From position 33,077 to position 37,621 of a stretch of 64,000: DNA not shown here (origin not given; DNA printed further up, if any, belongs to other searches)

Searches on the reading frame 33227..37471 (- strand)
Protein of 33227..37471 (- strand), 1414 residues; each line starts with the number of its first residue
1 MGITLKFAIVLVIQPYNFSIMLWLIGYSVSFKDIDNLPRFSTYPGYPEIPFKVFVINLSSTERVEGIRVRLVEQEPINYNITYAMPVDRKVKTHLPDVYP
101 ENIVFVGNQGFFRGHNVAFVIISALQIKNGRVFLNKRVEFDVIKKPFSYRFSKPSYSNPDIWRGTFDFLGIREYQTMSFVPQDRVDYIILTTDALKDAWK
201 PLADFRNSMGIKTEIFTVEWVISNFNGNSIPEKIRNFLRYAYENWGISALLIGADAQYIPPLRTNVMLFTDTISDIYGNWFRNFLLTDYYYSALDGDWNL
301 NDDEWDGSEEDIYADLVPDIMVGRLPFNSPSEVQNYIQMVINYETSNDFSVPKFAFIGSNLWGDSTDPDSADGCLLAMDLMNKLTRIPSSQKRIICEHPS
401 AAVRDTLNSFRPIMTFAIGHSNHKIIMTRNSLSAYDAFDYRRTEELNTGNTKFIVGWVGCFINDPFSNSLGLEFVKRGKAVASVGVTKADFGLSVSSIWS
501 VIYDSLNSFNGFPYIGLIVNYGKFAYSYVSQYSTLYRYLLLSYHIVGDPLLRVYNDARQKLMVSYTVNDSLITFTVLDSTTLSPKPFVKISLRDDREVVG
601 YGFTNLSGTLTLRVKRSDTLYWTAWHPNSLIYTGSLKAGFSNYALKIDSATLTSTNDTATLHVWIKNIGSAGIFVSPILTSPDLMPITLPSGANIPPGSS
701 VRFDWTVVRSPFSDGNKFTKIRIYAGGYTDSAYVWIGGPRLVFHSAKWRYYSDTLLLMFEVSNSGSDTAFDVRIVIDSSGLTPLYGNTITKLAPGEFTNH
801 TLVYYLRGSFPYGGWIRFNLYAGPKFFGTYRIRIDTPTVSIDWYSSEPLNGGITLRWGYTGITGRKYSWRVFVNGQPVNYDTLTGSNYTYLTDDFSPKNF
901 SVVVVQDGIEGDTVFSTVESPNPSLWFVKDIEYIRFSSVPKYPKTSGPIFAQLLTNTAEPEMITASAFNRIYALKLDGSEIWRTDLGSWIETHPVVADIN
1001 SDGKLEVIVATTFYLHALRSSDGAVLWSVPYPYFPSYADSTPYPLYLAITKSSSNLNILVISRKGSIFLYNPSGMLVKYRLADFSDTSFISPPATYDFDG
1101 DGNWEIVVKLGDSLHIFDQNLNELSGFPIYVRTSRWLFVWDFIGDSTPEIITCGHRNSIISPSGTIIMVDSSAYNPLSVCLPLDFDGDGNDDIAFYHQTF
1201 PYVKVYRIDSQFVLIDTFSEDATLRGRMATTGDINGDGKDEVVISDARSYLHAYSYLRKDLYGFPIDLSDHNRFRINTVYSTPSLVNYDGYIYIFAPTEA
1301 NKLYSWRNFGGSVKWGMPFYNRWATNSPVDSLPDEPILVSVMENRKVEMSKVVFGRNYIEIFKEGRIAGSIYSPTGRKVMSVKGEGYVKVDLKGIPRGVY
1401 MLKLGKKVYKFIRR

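Call 3: search_protein_families(library=pfam, proteins=[window:33227-37471:-], max_evalue=1)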
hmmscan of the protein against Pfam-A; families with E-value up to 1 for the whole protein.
window:33227-37471:- (1414 aa): 8 families
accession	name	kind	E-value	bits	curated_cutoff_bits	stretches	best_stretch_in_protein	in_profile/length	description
PF01364.23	Peptidase_C25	-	2.2e-39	136.2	23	1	187-553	1-374/374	Peptidase family C25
PF13517.12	FG-GAP_3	-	7.2e-15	55.8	26.9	3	1184-1244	1-61/61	FG-GAP-like repeat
PF01839.29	FG-GAP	-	1.9e-11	44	22.1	3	1230-1244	6-20/37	FG-GAP repeat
PF13570.13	Beta-prop_ACSF4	-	3.9e-06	26.9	133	1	944-1090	172-306/329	Beta-alanine-activating enzyme, beta-propeller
PF25292.1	Beta-prop_CGLA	-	7.7e-06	26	26.8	1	963-1028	2-68/316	Lambda-carrageenase beta-propeller domain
PF21348.3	RGL11_C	-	7.7e-05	22.1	27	1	971-1012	63-109/490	Rhamnogalacturonan lyase family 11, C-terminal domain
PF13360.13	PQQ_2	-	0.0005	20.2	27.6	1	959-1029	33-99/233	Outer membrane protein assembly factor BamB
PF18962.6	Por_Secre_tail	-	0.071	13.8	27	1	1368-1408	23-66/75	Secretion system C-terminal sorting domain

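Call 4: search_protein_families(library=ncbifam, proteins=[window:33227-37471:-], max_evalue=1)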
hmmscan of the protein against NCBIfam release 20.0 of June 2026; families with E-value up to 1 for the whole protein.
window:33227-37471:- (1414 aa): 6 families
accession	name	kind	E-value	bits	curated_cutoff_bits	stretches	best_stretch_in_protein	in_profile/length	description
NF052323.1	T9SSA_dep_M6i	equivalog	7.6e-13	47.3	600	2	1048-1132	792-882/1043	T9SS-dependent M6-like inactivated metalloprotease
NF033707.1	T9SS_sortase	equivalog_domain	7.1e-12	43.8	420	1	182-349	364-525/1095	type IX secretion system sortase PorU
NF052324.1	PorU_rel_Nterm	equivalog_domain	2.5e-07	29.3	450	1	175-347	386-555/879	putative type IX secretion system sortase PorU2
TIGR04183.1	Por_Secre_tail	domain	0.0057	16.6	23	1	1370-1412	24-70/72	T9SS type A sorting domain-containing protein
TIGR03300.1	assembly_YfgL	equivalog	0.0095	14.7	285.2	1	961-1028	67-170/377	outer membrane protein assembly factor BamB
NF052506.1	PA5033_fam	subfamily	0.012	14.5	100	1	1088-1151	158-223/284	PA5033 family protein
